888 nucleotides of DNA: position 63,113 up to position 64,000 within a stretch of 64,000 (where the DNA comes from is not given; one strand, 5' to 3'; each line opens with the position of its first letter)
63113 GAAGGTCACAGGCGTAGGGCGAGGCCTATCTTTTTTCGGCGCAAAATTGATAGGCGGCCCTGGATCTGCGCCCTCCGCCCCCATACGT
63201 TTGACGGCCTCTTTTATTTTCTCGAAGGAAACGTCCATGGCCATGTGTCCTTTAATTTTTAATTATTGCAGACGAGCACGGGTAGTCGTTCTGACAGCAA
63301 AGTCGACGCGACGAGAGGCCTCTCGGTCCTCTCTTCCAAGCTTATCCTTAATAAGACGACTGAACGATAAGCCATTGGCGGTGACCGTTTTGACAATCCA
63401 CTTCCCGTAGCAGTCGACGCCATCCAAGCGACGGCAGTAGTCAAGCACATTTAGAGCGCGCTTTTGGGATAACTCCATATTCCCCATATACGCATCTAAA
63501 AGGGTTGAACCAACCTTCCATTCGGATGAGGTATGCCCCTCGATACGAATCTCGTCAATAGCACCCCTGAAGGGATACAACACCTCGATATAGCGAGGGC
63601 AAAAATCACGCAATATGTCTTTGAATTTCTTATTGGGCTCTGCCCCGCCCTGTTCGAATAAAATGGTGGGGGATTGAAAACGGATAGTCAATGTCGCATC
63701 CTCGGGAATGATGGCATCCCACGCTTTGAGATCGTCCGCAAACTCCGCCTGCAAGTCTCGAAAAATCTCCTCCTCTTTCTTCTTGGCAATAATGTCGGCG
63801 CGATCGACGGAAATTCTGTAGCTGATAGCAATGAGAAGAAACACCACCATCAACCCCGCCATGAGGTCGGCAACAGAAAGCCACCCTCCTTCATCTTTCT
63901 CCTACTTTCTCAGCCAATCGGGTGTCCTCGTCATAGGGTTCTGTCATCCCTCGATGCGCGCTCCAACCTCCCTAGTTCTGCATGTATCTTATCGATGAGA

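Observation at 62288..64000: MotB/OmpA-like anchor protein followed by an HNH endonuclease at the window edge, a Zorya type II-like defence layout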

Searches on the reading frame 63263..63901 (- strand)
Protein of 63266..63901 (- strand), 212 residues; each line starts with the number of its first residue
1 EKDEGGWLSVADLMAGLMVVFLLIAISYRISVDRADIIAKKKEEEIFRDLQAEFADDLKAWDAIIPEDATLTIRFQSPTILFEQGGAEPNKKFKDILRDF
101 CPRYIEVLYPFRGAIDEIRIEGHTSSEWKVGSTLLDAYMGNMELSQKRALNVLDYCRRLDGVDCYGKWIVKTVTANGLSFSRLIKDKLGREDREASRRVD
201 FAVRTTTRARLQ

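Call 8: search_protein_families(library=pfam, proteins=[window:63263-63862:-], max_evalue=1)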
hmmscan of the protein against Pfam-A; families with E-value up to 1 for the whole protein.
window:63263-63862:- (199 aa): 1 family
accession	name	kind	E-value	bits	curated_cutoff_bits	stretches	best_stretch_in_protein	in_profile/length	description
PF00691.25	OmpA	-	6.1e-06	26.9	27.2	1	69-156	2-74/98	OmpA family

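Call 9: search_protein_families(library=padloc, proteins=[window:63263-63862:-, window:63266-63901:-], max_evalue=1)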
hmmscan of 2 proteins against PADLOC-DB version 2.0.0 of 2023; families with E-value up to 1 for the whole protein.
window:63263-63862:- (199 aa): 6 families
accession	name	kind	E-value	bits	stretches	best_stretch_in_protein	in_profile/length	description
PDLC00641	ZorB2|ZorB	-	2.9e-67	224.8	1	1-198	24-230/238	MotB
PDLC00609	ZorB1|ZorB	-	3e-39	132.9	1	1-194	26-218/232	MotB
PDLC00608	ZorB1|ZorB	-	2.2e-09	35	1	1-146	25-175/243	MotB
PDLC00611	ZorB1|ZorB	-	3.7e-06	24.8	1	1-147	28-168/240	MotB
PDLC00610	ZorB1|ZorB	-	7.1e-05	20.5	1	98-142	143-184/254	MotB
PDLC00612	ZorB1|ZorB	-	9.9e-05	20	1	31-188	100-264/293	MotB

seq(212 aa): 7 families
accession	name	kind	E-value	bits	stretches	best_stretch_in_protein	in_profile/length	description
PDLC00641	ZorB2|ZorB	-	3.9e-73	244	1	2-211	12-230/238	MotB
PDLC00609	ZorB1|ZorB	-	4.5e-45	152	1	2-207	14-218/232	MotB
PDLC00608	ZorB1|ZorB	-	6e-14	50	1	5-159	16-175/243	MotB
PDLC00611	ZorB1|ZorB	-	4.6e-11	40.8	1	6-160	20-168/240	MotB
PDLC00610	ZorB1|ZorB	-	3.7e-09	34.5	1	2-155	12-184/254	MotB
PDLC00612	ZorB1|ZorB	-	1.3e-06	26.2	1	45-201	101-264/293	MotB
PDLC00651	ZorB3|ZorB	-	0.00065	17.3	1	6-153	15-159/215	MotB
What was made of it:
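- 63263..63934 (-): zorB (type II), disrupted: ancestral ATG at 63934-63932 overlapping the zorA stop (ATGA), 223 codons, TAA stop at 63265-63263. With the extension the PADLOC ZorB2 match rises to E 3.9e-73 and starts at profile position 12 (call 9).
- On Zorya type II: PADLOC PDLC00641 E 2.9e-67, or 3.9e-73 with the upstream extension (call 9).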

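Call 12: find_homologous_proteins(query=window:63266-63901:-)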
Query seq(212 aa) (212 aa): 1814 proteins with E <= 0.001 among 1933 candidates; the best 120 are listed.
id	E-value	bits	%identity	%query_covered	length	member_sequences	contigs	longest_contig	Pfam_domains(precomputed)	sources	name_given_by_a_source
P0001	3.8e-124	430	100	92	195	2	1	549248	-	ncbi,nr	ncbi:MAG: OmpA family protein [Alphaproteobacteria bacterium GM7ARS4]|nr:OmpA family protein [Alphap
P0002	6.2e-59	217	44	100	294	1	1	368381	PF00691.26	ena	-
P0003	1.1e-53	200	49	100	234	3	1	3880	-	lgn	-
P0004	1.9e-53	199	48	100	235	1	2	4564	-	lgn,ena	-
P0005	2.4e-53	199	49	100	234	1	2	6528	-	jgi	jgi:outer membrane protein OmpA-like peptidoglycan-associated protein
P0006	4.3e-53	198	47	100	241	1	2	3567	PF00691.26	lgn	-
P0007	1.0e-52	196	48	100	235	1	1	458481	PF00691.26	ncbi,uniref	ncbi:OmpA family protein [Thalassospira alkalitolerans]|uniref:OmpA family protein n=1 Tax=Thalassos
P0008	1.1e-52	196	49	97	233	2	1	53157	PF00691.26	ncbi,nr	ncbi:MAG: OmpA family protein [Cellvibrionales bacterium]|nr:OmpA family protein [Cellvibrionales ba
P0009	1.6e-52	196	46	98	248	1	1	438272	PF00691.26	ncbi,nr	ncbi:OmpA family protein [Rhodobacterales bacterium]|nr:OmpA family protein [Rhodobacterales bacteri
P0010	1.9e-52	196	51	99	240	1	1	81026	-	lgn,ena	-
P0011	2.2e-52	195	47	100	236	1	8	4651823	-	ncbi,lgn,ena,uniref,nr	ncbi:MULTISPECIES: flagellar motor protein MotB [Thalassospira]|uniref:Cell envelope biogenesis prot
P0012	4.8e-52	194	48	100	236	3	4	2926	PF00691.26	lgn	-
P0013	5.5e-52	194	48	100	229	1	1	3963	-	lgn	-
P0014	5.6e-52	194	49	100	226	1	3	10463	PF00691.26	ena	-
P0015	5.8e-52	194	50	99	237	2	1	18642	PF00691.26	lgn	-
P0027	3.0e-51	192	54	72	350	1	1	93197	PF00691.26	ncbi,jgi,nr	ncbi:MAG: OmpA family protein [Alphaproteobacteria bacterium GM202ARS2]|nr:OmpA family protein [Alph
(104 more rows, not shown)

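Call 17: find_encoding_contigs(protein=P0001, flank=10000, max_places=4)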
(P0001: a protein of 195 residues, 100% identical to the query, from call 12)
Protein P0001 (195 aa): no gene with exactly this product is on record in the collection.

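Call 21: find_encoding_contigs(protein=window:63263-63862:-, flank=10000, max_places=10)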
Protein window:63263-63862:- (199 aa): 3 contigs read that carry it; 2 places shown.
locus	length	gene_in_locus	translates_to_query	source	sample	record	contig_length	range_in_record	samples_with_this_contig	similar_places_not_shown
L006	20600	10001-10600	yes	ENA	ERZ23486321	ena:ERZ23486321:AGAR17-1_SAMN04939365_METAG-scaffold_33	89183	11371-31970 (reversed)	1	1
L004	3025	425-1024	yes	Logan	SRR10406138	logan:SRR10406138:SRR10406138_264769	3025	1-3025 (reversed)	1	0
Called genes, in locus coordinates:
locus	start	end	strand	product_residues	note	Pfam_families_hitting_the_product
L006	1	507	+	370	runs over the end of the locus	PF01435:Peptidase_M48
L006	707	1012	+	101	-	PF00166:Cpn10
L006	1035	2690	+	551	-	-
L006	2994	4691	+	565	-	PF01555:N6_N4_Mtase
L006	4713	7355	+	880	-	PF04851:ResIII, PF00270:DEAD (faint)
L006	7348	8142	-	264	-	-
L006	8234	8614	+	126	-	-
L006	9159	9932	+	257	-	-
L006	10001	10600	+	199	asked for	-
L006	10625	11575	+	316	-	PF26739:DUF8245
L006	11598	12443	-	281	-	-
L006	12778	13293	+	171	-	-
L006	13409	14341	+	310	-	PF12706:Lactamase_B_2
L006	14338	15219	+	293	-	PF03070:TENA_THI-4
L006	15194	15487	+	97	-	PF05402:PqqD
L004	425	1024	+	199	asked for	-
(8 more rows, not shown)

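Call 26: find_encoding_contigs(protein=P0011, flank=6000, max_places=2)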
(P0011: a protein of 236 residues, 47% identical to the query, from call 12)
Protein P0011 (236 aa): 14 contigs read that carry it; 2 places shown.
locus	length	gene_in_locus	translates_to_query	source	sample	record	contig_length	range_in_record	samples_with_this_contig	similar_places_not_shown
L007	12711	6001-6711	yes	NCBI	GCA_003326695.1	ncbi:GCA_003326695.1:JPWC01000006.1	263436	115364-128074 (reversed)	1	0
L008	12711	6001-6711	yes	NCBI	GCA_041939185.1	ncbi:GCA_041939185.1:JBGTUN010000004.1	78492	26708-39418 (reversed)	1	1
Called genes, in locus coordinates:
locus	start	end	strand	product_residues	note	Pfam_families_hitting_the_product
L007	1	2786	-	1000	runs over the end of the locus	PF00133:tRNA-synt_1, PF09334:tRNA-synt_1g, PF13603:tRNA-synt_1_2, PF08264:Anticodon_1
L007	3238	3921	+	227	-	PF18433:DUF5610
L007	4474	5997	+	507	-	PF28082:ZorA-like_t1 (faint), PF01442:Apolipoprotein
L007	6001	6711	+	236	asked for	-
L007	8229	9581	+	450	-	PF00669:Flagellin_N, PF00700:Flagellin_C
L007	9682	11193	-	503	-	-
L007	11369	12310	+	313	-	PF13489:Methyltransf_23 (weak), PF01209:Ubie_methyltran, PF08242:Methyltransf_12 (weak), PF08241:Methyltransf_11, PF13649:Methyltransf_25, PF13847:Methyltransf_31, PF05148:Methyltransf_8 (faint)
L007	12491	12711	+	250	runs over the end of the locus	PF00733:Asn_synthase (weak), PF06508:QueC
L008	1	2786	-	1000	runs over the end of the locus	PF00133:tRNA-synt_1, PF09334:tRNA-synt_1g, PF00133:tRNA-synt_1, PF13603:tRNA-synt_1_2, PF08264:Anticodon_1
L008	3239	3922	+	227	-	PF18433:DUF5610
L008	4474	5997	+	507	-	PF28082:ZorA-like_t1 (faint), PF01442:Apolipoprotein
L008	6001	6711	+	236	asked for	-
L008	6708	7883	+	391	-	PF26739:DUF8245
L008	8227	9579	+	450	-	PF00669:Flagellin_N, PF00700:Flagellin_C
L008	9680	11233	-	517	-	-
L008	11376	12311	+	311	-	PF13489:Methyltransf_23 (weak), PF01209:Ubie_methyltran, PF13847:Methyltransf_31, PF08242:Methyltransf_12 (weak), PF08241:Methyltransf_11, PF13649:Methyltransf_25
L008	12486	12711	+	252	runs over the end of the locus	PF00733:Asn_synthase (weak), PF06508:QueC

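Call 27: find_encoding_contigs(protein=P0027, flank=6000, max_places=2)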
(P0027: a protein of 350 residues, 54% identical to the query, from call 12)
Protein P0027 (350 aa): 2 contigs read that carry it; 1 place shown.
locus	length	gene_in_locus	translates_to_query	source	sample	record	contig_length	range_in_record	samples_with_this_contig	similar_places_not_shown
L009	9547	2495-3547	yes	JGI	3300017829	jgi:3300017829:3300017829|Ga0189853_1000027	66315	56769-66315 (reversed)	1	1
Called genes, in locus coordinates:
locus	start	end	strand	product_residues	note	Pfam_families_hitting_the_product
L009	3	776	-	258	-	?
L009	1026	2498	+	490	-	PF07889:DUF1664 (faint), PF28082:ZorA-like_t1 (weak), PF04513:Baculo_PEP_C (faint), PF05478:Prominin (faint), PF07464:ApoLp-III (faint), PF01442:Apolipoprotein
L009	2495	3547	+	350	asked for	PF00691:OmpA (weak)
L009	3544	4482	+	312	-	PF26739:DUF8245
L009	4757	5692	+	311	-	PF12706:Lactamase_B_2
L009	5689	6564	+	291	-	PF03070:TENA_THI-4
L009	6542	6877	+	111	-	PF05402:PqqD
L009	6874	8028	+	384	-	PF04055:Radical_SAM, PF13186:SPASM (weak)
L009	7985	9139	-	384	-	-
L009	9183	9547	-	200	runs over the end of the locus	-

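Call 28: find_encoding_contigs(protein=P0002, flank=6000, max_places=2)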
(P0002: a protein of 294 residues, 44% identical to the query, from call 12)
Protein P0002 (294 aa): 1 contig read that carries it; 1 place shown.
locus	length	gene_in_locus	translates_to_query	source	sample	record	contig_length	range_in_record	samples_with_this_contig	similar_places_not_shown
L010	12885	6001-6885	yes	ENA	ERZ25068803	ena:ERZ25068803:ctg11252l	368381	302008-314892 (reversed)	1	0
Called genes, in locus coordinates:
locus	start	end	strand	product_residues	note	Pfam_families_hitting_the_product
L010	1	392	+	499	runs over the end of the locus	PF27156:RP005_N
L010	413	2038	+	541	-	PF07992:Pyr_redox_2 (weak)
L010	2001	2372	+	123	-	-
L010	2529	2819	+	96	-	PF00166:Cpn10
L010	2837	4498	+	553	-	-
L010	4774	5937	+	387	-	PF28082:ZorA-like_t1, PF01442:Apolipoprotein (weak)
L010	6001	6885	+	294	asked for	PF00691:OmpA (weak)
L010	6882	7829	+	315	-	PF26739:DUF8245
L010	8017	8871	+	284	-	PF14338:Mrr_N, PF04471:Mrr_cat, PF13156:Mrr_cat_2 (weak), PF22722:NA-iREase1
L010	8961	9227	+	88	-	PF24718:HTH_73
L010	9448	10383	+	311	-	PF12706:Lactamase_B_2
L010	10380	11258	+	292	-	PF03070:TENA_THI-4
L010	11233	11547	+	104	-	PF05402:PqqD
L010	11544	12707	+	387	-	PF04055:Radical_SAM, PF13186:SPASM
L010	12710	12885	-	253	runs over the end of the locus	-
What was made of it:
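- Synteny: relatives L009 and L010 have groES-groEL-zorA(490/387 aa)-zorB-zorE-pqqBCDE (calls 27, 28).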

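Call 32: search_protein_families(library=padloc, proteins=[L009:1026-2495:+, L010:4774-5934:+, L009:3544-4479:+, L010:6882-7826:+], max_evalue=0.01)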
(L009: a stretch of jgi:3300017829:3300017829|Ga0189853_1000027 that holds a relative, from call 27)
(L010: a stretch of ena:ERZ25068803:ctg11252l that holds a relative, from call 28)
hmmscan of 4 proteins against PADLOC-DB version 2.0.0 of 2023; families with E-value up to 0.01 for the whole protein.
L009:1026-2495:+ (490 aa): 34 families (the best 25 are shown)
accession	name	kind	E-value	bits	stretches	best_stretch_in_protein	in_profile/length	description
PDLC00637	ZorA2|ZorA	-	6.3e-61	204.4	2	184-478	162-412/420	MotA/ExbB/TolQ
PDLC00640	ZorA2|ZorA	-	1.6e-60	203.4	2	191-476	202-493/590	MotA/ExbB/TolQ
PDLC00638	ZorA2|ZorA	-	1.6e-59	200.1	2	189-467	192-461/545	MotA/ExbB/TolQ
PDLC00636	ZorA2|ZorA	-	3.9e-46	155.9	2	193-482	180-432/461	MotA/ExbB/TolQ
PDLC00639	ZorA2|ZorA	-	1.4e-42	144.1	2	185-476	180-482/494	MotA/ExbB/TolQ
PDLC00635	ZorA2|ZorA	-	8.9e-32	108.7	2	95-182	43-130/505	MotA/ExbB/TolQ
PDLC00601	ZorA1|ZorA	-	1.3e-17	61.7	3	176-385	481-689/699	MotA/ExbB/TolQ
PDLC00597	ZorA1|ZorA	-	2.4e-17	60.9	1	93-379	103-383/683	MotA/ExbB/TolQ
PDLC00598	ZorA1|ZorA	-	4.3e-16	56.4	3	99-154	129-188/663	MotA/ExbB/TolQ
PDLC00602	ZorA1|ZorA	-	2e-12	44.7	1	107-169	137-202/648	MotA/ExbB/TolQ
PDLC00603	ZorA1|ZorA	-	6.2e-10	36.3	1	98-154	130-189/727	MotA/ExbB/TolQ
PDLC00647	ZorA3|ZorA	-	2.6e-09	34.1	1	102-480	122-485/780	MotA/ExbB/TolQ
PDLC00648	ZorA3|ZorA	-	9e-09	32.6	1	305-471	209-371/692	MotA/ExbB/TolQ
PDLC00599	ZorA1|ZorA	-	1.7e-08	31.6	2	100-144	128-170/631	MotA/ExbB/TolQ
PDLC00650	ZorA3|ZorA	-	2.5e-07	27.6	1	176-479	308-610/1063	MotA/ExbB/TolQ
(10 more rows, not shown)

L010:4774-5934:+ (387 aa): 31 families (the best 25 are shown)
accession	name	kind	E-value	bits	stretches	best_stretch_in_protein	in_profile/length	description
PDLC00638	ZorA2|ZorA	-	3.8e-56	189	2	172-381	190-391/545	MotA/ExbB/TolQ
PDLC00640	ZorA2|ZorA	-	3.9e-55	185.6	2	174-382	200-400/590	MotA/ExbB/TolQ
PDLC00637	ZorA2|ZorA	-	1.7e-48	163.5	2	170-375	163-368/420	MotA/ExbB/TolQ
PDLC00636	ZorA2|ZorA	-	1.4e-44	150.8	2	172-371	174-379/461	MotA/ExbB/TolQ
PDLC00639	ZorA2|ZorA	-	3.8e-35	119.7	2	167-371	177-377/494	MotA/ExbB/TolQ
PDLC00635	ZorA2|ZorA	-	9.5e-32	108.6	2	77-143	44-111/505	MotA/ExbB/TolQ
PDLC00597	ZorA1|ZorA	-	8.6e-19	65.7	1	78-371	107-390/683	MotA/ExbB/TolQ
PDLC00603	ZorA1|ZorA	-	7.4e-14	49.3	2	81-137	132-191/727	MotA/ExbB/TolQ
PDLC00601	ZorA1|ZorA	-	1e-13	48.9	2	78-137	134-199/699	MotA/ExbB/TolQ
PDLC00598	ZorA1|ZorA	-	5.9e-13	46.1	2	81-137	130-190/663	MotA/ExbB/TolQ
PDLC00602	ZorA1|ZorA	-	2.7e-10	37.7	2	88-137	137-189/648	MotA/ExbB/TolQ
PDLC00599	ZorA1|ZorA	-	1.5e-07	28.5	2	82-145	129-197/631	MotA/ExbB/TolQ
PDLC00605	ZorA1|ZorA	-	2.5e-07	27.4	1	158-381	463-685/700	MotA/ExbB/TolQ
PDLC00647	ZorA3|ZorA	-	1.1e-06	25.4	1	161-382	317-539/780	MotA/ExbB/TolQ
PDLC00648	ZorA3|ZorA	-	1.3e-06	25.5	1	159-373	290-504/692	MotA/ExbB/TolQ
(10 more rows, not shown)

L009:3544-4479:+ (312 aa): 6 families
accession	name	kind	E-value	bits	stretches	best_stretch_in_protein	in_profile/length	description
PDLC00645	ZorE2|ZorE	-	3.5e-50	169.1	1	91-309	76-281/375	HNH endonuclease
PDLC00642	ZorE2|ZorE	-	5.5e-45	152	1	95-307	86-282/283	HNH endonuclease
PDLC00643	ZorE2|ZorE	-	8.2e-36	121.8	1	83-293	68-272/282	HNH endonuclease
PDLC00644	ZorE2|ZorE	-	9.9e-17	59.5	1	192-282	144-238/267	HNH endonuclease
PDLC00646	ZorE2|ZorE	-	8.2e-12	43.6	1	90-170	75-148/162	HNH endonuclease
PDLC03673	HEase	-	0.0003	18.5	1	239-286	89-137/227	homing endonuclease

L010:6882-7826:+ (315 aa): 6 families
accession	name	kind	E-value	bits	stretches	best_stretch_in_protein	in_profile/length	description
PDLC00645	ZorE2|ZorE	-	2e-50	169.9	1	1-308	3-279/375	HNH endonuclease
PDLC00642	ZorE2|ZorE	-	4e-45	152.4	1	94-308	85-282/283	HNH endonuclease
PDLC00643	ZorE2|ZorE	-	1.9e-39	133.7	1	96-297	85-275/282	HNH endonuclease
PDLC00644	ZorE2|ZorE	-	9.1e-18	62.9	1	222-289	175-243/267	HNH endonuclease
PDLC00646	ZorE2|ZorE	-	1.6e-12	45.9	1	2-171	4-148/162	HNH endonuclease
PDLC03673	HEase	-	0.00095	16.8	1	239-289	88-139/227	homing endonuclease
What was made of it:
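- Closest known: Zorya type I / III and the MotAB, ExbBD, TolQR 5:2 ion-driven motors. Same: There are weaker hits to ZorB1, ZorA1 and ZorA3 models (calls 9, 32).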

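Call 52: search_protein_families(library=padloc, proteins=[L011:4001-4786:+], max_evalue=0.001)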
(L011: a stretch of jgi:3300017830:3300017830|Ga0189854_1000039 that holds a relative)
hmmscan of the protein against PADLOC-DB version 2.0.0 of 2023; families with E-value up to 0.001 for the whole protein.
L011:4001-4786:+ (262 aa): 37 families (the best 25 are shown)
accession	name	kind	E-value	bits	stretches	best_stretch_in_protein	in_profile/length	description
PDLC00637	ZorA2|ZorA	-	2.6e-34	116.7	1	19-251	157-382/420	MotA/ExbB/TolQ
PDLC00636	ZorA2|ZorA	-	2.3e-29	100.6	1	25-245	172-391/461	MotA/ExbB/TolQ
PDLC00638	ZorA2|ZorA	-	1.1e-28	98.4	1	27-212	190-364/545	MotA/ExbB/TolQ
PDLC00640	ZorA2|ZorA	-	2.2e-26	90.7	1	29-201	200-365/590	MotA/ExbB/TolQ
PDLC00639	ZorA2|ZorA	-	2.4e-24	84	1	18-228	173-376/494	MotA/ExbB/TolQ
PDLC00635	ZorA2|ZorA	-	1.5e-11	42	1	26-178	263-408/505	MotA/ExbB/TolQ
PDLC00601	ZorA1|ZorA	-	9.8e-10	35.7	1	28-232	446-645/699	MotA/ExbB/TolQ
PDLC00598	ZorA1|ZorA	-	2.3e-09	34.2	1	99-240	511-651/663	MotA/ExbB/TolQ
PDLC00600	ZorA1|ZorA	-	3.9e-07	27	1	17-244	448-666/677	MotA/ExbB/TolQ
PDLC00648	ZorA3|ZorA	-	4.3e-07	27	1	19-247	269-501/692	MotA/ExbB/TolQ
PDLC00553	JetC2|JetC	-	4.9e-07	26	1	19-252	823-1055/1361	DUF3584 domain; MukB-like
PDLC00551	JetC2|JetC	-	8.9e-07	25.1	1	18-215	818-1015/1365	DUF3584 domain; MukB-like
PDLC00604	ZorA1|ZorA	-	1.3e-06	25.1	1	116-250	308-439/639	MotA/ExbB/TolQ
PDLC00512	JetC1|JetC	-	3.1e-06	23.5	1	24-205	665-842/1123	DUF3584 domain; MukB-like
PDLC00647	ZorA3|ZorA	-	4.1e-06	23.5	1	22-224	323-585/780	MotA/ExbB/TolQ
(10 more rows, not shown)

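Call 53: search_protein_families(library=ncbifam, proteins=[L011:4001-4786:+], max_evalue=0.001)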
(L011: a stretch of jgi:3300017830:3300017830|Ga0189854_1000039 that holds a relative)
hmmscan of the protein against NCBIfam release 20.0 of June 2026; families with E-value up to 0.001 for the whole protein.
L011:4001-4786:+ (262 aa): 15 families
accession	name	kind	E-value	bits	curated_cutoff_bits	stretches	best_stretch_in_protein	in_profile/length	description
NF041792.2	2_anti-phage_ZorA2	equivalog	2e-18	66.2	700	1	27-221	190-373/550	type II Zorya anti-phage system protein ZorA2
NF033914.0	antiphage_ZorA_1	subfamily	1.1e-07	30.6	190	1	159-241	395-477/619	anti-phage ZorAB system protein ZorA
TIGR02168.1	SMC_prok_B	equivalog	6.5e-07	27.5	567.35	1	18-209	726-920/1181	chromosome segregation protein SMC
NF033917.0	antiphage_ZorA_4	subfamily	2.3e-06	26.8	500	1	18-219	205-397/413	anti-phage ZorAB system protein ZorA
TIGR00996.1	Mtu_fam_mce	paralog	3.7e-06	26.4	140.5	0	21-133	131-239/291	MCE family protein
TIGR02169.1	SMC_prok_A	equivalog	1.1e-05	23.4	729.4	1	18-209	243-431/1165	chromosome segregation protein SMC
NF033916.0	antiphage_ZorA_3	subfamily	1.4e-05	24.2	250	1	16-224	185-378/509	anti-phage ZorAB system protein ZorA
NF045650.1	CD1247_Nterm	equivalog_domain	4.9e-05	23.9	30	0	193-253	7-66/70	CD1247 N-terminal domain-containing protein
TIGR00340.1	zpr1_rel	hypoth_equivalog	5.4e-05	22.7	117.95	0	37-75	119-160/163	zinc finger protein ZPR1 homolog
NF047516.1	LA_3659_fam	equivalog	8.2e-05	22.3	36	1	52-248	27-212/221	LA_3659 family protein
NF047514.1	SpiroCoCo_N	equivalog_domain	8.2e-05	22.3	75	1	52-248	27-212/221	SpiroCoCo family coiled-coil protein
NF043058.1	T4SS_LegC2C7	subfamily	0.00021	20.4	350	1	117-230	125-236/348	LegC2/C7 family Dot/Icm T4SS effector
TIGR00833.1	actII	subfamily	0.00037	18.9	874.7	1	18-206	479-656/910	MMPL family RND transporter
NF002572.0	PRK02224.1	equivalog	0.00058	18.3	1087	1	21-216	486-683/888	DNA double-strand break repair ATPase Rad50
NF043078.1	MMSYN1_0168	equivalog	0.00073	18.2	800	1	20-225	106-306/649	oligopeptide ABC transporter ATP-binding protein OppF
